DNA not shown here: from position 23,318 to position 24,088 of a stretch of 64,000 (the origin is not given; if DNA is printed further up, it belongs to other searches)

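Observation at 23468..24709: Free-standing archaeal-type ThrRS editing-domain (DTD-like fold) homologue convergent with an aspartate racemase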

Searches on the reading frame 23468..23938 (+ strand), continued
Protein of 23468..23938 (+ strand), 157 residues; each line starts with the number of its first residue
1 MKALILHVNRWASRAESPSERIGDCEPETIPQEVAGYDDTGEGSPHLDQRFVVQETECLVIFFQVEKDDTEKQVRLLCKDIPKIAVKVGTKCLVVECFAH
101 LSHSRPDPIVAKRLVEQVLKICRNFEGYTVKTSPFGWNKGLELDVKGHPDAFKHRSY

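Call 52: find_encoding_contigs(protein=P0189, flank=4000, max_places=2)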
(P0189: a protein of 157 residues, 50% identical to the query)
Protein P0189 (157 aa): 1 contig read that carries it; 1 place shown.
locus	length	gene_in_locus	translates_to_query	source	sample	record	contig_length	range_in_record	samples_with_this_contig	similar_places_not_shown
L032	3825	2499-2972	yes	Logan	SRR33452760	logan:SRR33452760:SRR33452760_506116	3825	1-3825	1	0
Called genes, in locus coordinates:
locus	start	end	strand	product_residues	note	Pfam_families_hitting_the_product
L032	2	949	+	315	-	?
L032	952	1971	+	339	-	PF13793:Pribosyltran_N, PF00156:Pribosyltran, PF14572:Pribosyl_synth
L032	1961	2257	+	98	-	PF01371:Trp_repressor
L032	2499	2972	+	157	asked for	PF08915:tRNA-Thr_ED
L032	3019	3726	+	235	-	PF01177:Asp_Glu_race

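Call 53: find_encoding_contigs(protein=P0160, flank=4000, max_places=2)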
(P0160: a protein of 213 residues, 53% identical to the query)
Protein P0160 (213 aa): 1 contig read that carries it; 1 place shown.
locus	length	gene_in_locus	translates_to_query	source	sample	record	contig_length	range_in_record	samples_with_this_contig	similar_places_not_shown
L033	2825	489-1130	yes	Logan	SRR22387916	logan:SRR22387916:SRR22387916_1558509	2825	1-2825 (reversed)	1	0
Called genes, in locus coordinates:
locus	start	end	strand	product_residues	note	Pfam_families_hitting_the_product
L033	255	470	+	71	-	-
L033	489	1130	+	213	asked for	PF08915:tRNA-Thr_ED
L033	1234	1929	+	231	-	PF01177:Asp_Glu_race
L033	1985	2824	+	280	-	?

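Call 55: find_related_loci(query=A1, collection=metagenome_contigs, flank=4000)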
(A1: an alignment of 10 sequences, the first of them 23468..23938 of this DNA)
Query A1 (157 aa) in metagenome_contigs; peptide patterns used: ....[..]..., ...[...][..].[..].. (x = any residue, [..] = any of these).
117 stretches matched a pattern; 9 encode a relative of the query (tblastn E <= 1e-3); 9 distinct loci.
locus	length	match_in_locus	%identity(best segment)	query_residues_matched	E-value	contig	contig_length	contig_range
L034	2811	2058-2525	88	1-157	6e-92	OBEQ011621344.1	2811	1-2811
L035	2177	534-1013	51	1-156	4e-47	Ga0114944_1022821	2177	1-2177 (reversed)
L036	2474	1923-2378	52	1-157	2e-45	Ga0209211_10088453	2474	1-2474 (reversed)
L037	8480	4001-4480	52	1-156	5e-44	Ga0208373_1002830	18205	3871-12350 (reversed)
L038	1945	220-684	48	1-157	5e-44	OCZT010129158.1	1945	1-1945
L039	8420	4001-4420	41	1-157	7e-32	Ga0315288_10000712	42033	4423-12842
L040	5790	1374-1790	41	1-157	8e-28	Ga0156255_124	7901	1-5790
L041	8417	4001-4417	41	1-157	8e-28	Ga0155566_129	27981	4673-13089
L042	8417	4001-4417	41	1-157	8e-28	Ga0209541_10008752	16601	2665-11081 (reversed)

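Call 59: search_protein_families(library=pfam, proteins=[L039:5573-6703:+, L039:95-1429:+, L039:1641-2909:-, L039:3204-3545:+, L039:6739-7290:-, L038:957-1319:-, L032:1961-2254:+, L031:4503-4721:+, L039:5189-5431:+, L039:3714-4001:+], max_evalue=0.01)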
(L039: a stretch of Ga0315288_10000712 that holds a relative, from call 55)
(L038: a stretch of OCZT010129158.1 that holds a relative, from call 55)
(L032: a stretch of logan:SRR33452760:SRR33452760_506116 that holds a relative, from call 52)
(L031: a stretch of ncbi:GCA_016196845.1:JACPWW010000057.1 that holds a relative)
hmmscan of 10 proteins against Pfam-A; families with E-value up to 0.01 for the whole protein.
L039:5573-6703:+ (377 aa): 2 families
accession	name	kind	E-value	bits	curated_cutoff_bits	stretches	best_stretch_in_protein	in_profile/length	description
PF01409.25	tRNA-synt_2d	-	1.3e-96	323.3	19.8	1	87-377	2-246/246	tRNA synthetases class II core domain (F)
PF02912.23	Phe_tRNA-synt_N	-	1e-14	54.7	22.3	1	19-85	2-67/69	Aminoacyl tRNA synthetase class II, N-terminal domain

L039:95-1429:+ (445 aa): 1 family
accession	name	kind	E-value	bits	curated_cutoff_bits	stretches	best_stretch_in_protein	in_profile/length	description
PF01425.27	Amidase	-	5.8e-144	480.9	27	1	2-432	24-445/445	Amidase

L039:1641-2909:- (422 aa): 4 families
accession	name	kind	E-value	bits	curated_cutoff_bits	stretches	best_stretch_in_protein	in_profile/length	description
PF08245.18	Mur_ligase_M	-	2.8e-20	73.6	24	1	92-258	1-199/200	Mur ligase middle domain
PF02875.26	Mur_ligase_C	-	1.1e-11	46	28.4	1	282-385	2-117/127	Mur ligase, glutamate ligase domain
PF21799.2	MurD-like_N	-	2.6e-07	31.3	27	1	2-70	3-85/88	Mur ligase MurD-like, N-terminal domain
PF00044.30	Gp_dh_N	-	0.00049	20.8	31.7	1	1-50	2-50/101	Glyceraldehyde 3-phosphate dehydrogenase, NAD binding domain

L039:3204-3545:+ (114 aa): 4 families
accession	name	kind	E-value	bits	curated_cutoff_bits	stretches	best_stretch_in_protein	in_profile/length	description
PF01371.25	Trp_repressor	-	5e-22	78.2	27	1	31-112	4-86/88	Trp repressor protein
PF13384.12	HTH_23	-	0.00013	22.1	24.6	1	62-88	4-30/50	Homeodomain-like domain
PF13518.12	HTH_28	-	0.0045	17.5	25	1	67-92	4-29/52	Helix-turn-helix domain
PF13412.12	HTH_24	-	0.0055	16.7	21.9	0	65-100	5-42/48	Winged helix-turn-helix DNA-binding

L039:6739-7290:- (183 aa): 0 families

L038:957-1319:- (120 aa): 0 families

L032:1961-2254:+ (98 aa): 3 families
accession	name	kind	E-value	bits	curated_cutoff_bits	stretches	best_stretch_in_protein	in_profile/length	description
PF01371.25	Trp_repressor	-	1.4e-15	57.5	27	1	21-97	10-87/88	Trp repressor protein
PF13384.12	HTH_23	-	0.0006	20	24.6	1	48-78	6-36/50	Homeodomain-like domain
PF00196.25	GerE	-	0.0041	17.2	23.5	0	38-83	3-41/57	Bacterial regulatory proteins, luxR family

L031:4503-4721:+ (73 aa): 0 families

L039:5189-5431:+ (81 aa): 0 families

L039:3714-4001:+ (96 aa): 0 families

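Call 71: find_encoding_contigs(protein=P0258, flank=5000, max_places=3)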
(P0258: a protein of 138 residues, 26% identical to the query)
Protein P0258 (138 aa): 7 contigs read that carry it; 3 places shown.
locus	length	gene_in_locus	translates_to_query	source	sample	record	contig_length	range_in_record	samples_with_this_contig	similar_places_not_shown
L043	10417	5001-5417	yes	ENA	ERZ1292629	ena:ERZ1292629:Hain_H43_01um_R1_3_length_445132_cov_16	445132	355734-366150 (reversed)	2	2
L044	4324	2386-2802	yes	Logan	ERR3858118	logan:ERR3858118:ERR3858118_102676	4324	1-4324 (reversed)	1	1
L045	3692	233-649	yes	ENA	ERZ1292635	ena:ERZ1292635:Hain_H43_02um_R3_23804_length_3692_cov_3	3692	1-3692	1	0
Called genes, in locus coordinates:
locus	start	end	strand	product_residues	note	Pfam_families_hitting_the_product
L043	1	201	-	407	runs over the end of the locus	-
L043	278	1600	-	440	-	PF00482:T2SSF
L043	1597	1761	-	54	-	-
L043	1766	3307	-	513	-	PF00437:T2SSE, PF27713:UCP018868 (weak)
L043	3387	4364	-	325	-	PF01047:MarR (faint), PF13404:HTH_AsnC-type, PF13412:HTH_24, PF13404:HTH_AsnC-type, PF13412:HTH_24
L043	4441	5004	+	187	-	-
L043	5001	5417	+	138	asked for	PF08915:tRNA-Thr_ED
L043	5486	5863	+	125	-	-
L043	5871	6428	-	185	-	-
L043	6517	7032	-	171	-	-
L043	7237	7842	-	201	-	-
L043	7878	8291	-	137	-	-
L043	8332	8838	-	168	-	-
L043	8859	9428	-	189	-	-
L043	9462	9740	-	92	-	-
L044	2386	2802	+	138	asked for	PF08915:tRNA-Thr_ED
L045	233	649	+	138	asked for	PF08915:tRNA-Thr_ED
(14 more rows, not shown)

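Call 76: search_protein_families(library=pfam, proteins=[P0130, P0141, P0152, P0023, P0043, P0051, P0012, P0160, P0122, P0096], max_evalue=0.001)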
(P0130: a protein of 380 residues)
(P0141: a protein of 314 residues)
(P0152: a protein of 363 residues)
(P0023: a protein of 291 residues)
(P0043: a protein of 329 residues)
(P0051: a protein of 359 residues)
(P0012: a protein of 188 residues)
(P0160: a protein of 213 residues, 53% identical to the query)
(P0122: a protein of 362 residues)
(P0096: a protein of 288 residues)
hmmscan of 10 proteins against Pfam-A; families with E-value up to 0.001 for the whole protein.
P0130 (380 aa): 7 families
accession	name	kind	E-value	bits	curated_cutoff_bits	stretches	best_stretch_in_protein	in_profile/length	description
PF08915.16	tRNA-Thr_ED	-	5.7e-16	59.3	30.2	1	41-143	21-127/137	Archaea-specific editing domain of threonyl-tRNA synthetase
PF08242.18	Methyltransf_12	-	2.5e-08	35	30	1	198-310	1-98/98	Methyltransferase domain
PF13649.12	Methyltransf_25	-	3.3e-08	34.5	27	1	198-241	2-45/97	Methyltransferase domain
PF13489.12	Methyltransf_23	-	1.3e-07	31.9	27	1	182-357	11-162/164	Methyltransferase domain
PF01209.24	Ubie_methyltran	-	1.9e-06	27.8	20.1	1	160-241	13-96/233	ubiE/COQ5 methyltransferase family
PF08241.18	Methyltransf_11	-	2e-06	28.8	21.2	1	198-311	1-94/95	Methyltransferase domain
PF13847.12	Methyltransf_31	-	9.4e-06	25.8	27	1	196-313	6-110/145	Methyltransferase domain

P0141 (314 aa): 1 family
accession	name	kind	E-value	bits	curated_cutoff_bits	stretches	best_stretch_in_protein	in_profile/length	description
PF08915.16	tRNA-Thr_ED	-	2.2e-18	67.1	30.2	1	46-142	27-126/137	Archaea-specific editing domain of threonyl-tRNA synthetase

P0152 (363 aa): 6 families
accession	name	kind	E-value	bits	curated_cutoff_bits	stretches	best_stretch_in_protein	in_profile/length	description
PF08915.16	tRNA-Thr_ED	-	1.7e-13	51.3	30.2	1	49-143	29-126/137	Archaea-specific editing domain of threonyl-tRNA synthetase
PF13649.12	Methyltransf_25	-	1.1e-08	36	27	1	197-289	1-96/97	Methyltransferase domain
PF08242.18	Methyltransf_12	-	2.6e-08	34.9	30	1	198-292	1-98/98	Methyltransferase domain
PF13847.12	Methyltransf_31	-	7.9e-08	32.5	27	1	197-306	7-124/145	Methyltransferase domain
PF08241.18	Methyltransf_11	-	4.2e-07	31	21.2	1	198-294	1-95/95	Methyltransferase domain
PF13489.12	Methyltransf_23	-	7.8e-05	22.9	27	1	195-296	24-118/164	Methyltransferase domain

P0023 (291 aa): 1 family
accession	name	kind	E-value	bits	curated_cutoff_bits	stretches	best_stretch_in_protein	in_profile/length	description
PF08915.16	tRNA-Thr_ED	-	9.1e-16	58.6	30.2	2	172-263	31-124/137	Archaea-specific editing domain of threonyl-tRNA synthetase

P0043 (329 aa): 2 families
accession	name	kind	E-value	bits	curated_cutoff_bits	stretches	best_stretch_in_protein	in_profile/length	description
PF08915.16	tRNA-Thr_ED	-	7.2e-47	159.4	30.2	1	20-155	1-136/137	Archaea-specific editing domain of threonyl-tRNA synthetase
PF00587.30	tRNA-synt_2b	-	7.7e-06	26.5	29.3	1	284-327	8-51/179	tRNA synthetase class II core domain (G, H, P, S and T)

P0051 (359 aa): 2 families
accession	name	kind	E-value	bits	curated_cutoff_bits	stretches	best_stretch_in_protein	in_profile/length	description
PF08915.16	tRNA-Thr_ED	-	2.5e-48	164.1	30.2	1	1-132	3-137/137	Archaea-specific editing domain of threonyl-tRNA synthetase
PF00587.30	tRNA-synt_2b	-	6.9e-12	46.2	29.3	1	276-358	7-87/179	tRNA synthetase class II core domain (G, H, P, S and T)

P0012 (188 aa): 1 family
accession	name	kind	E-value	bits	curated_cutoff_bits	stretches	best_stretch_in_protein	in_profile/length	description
PF08915.16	tRNA-Thr_ED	-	1.4e-17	64.5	30.2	1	37-140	30-135/137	Archaea-specific editing domain of threonyl-tRNA synthetase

P0160 (213 aa): 1 family
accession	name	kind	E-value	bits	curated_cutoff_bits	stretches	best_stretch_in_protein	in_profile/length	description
PF08915.16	tRNA-Thr_ED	-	3e-19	69.9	30.2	1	53-150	30-129/137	Archaea-specific editing domain of threonyl-tRNA synthetase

P0122 (362 aa): 1 family
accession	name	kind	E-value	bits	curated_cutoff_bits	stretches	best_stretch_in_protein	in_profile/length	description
PF08915.16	tRNA-Thr_ED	-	3.1e-39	134.6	30.2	1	1-131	1-136/137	Archaea-specific editing domain of threonyl-tRNA synthetase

P0096 (288 aa): 1 family
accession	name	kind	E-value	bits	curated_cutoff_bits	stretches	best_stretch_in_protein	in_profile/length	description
PF08915.16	tRNA-Thr_ED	-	5.8e-46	156.4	30.2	1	1-132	1-135/137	Archaea-specific editing domain of threonyl-tRNA synthetase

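Call 79: search_protein_families(library=pfam, proteins=[L041:178-1563:-, L041:1633-2604:+, L041:2713-3012:+, L041:5535-6944:+, L041:7305-8204:+, L018:6139-6765:-, L018:5126-5920:+, L018:9098-10111:-, L018:10464-11192:+, L018:7746-8312:+], max_evalue=0.001)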
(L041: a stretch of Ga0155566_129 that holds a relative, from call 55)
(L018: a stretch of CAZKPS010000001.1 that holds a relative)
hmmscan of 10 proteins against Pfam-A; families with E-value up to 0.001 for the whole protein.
L041:178-1563:- (461 aa): 4 families
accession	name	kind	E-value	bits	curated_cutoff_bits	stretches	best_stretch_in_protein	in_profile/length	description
PF03796.21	DnaB_C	-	1.7e-100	336.1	27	1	186-438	1-253/255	DnaB-like helicase C terminal domain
PF00772.26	DnaB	-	2.4e-34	117.9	23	1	10-110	2-102/103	DnaB-like helicase N terminal domain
PF13481.12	AAA_25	-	1.6e-13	51.1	27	1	201-364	29-190/195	AAA domain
PF06745.19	ATPase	-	7.6e-05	22.6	26.6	1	188-350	2-154/231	KaiC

L041:1633-2604:+ (324 aa): 1 family
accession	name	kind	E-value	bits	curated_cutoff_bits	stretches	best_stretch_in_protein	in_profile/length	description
PF00579.31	tRNA-synt_1b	-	2.1e-62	211.6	21.1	1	13-270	7-268/292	tRNA synthetases class I (W and Y)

L041:2713-3012:+ (100 aa): 0 families

L041:5535-6944:+ (470 aa): 2 families
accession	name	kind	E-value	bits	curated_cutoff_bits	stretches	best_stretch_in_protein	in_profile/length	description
PF00152.25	tRNA-synt_2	-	3.4e-115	384.8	25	1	119-442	1-307/308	tRNA synthetases class II (D, K and N)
PF01336.31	tRNA_anti-codon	-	2e-17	63.3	27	1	19-101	2-75/75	OB-fold nucleic acid binding domain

L041:7305-8204:+ (300 aa): 1 family
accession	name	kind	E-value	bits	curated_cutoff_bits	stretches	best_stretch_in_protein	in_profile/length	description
PF00892.27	EamA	-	6.9e-33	114.2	28.2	2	157-293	2-134/135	EamA-like transporter family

L018:6139-6765:- (208 aa): 0 families

L018:5126-5920:+ (265 aa): 1 family
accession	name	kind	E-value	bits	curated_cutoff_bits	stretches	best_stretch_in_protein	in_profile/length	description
PF01978.25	TrmB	-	2.9e-15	56.3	25.6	1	16-84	1-68/68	Sugar-specific transcriptional regulator TrmB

L018:9098-10111:- (337 aa): 2 families
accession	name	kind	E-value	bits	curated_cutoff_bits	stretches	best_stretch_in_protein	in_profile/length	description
PF00730.31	HhH-GPD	-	2.4e-16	60.4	26.2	1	96-215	1-92/108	HhH-GPD superfamily base excision DNA repair protein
PF00633.29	HHH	-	2.4e-06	27.5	24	1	161-189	2-30/30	Helix-hairpin-helix motif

L018:10464-11192:+ (243 aa): 4 families
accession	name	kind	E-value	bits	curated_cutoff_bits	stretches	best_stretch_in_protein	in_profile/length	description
PF01978.25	TrmB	-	2.9e-08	33.9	25.6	1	7-64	7-63/68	Sugar-specific transcriptional regulator TrmB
PF12840.13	HTH_20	-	5.7e-05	23.4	27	1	8-53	4-49/51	Helix-turn-helix domain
PF09339.16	HTH_IclR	-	0.00064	19.9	22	0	12-54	7-50/52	IclR helix-turn-helix domain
PF01022.26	HTH_5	-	0.00069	19.9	22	0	15-53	9-46/47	Bacterial regulatory protein, arsR family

L018:7746-8312:+ (189 aa): 1 family
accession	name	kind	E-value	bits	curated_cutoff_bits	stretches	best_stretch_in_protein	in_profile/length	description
PF08915.16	tRNA-Thr_ED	-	3.8e-20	72.8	30.2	1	60-182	11-132/137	Archaea-specific editing domain of threonyl-tRNA synthetase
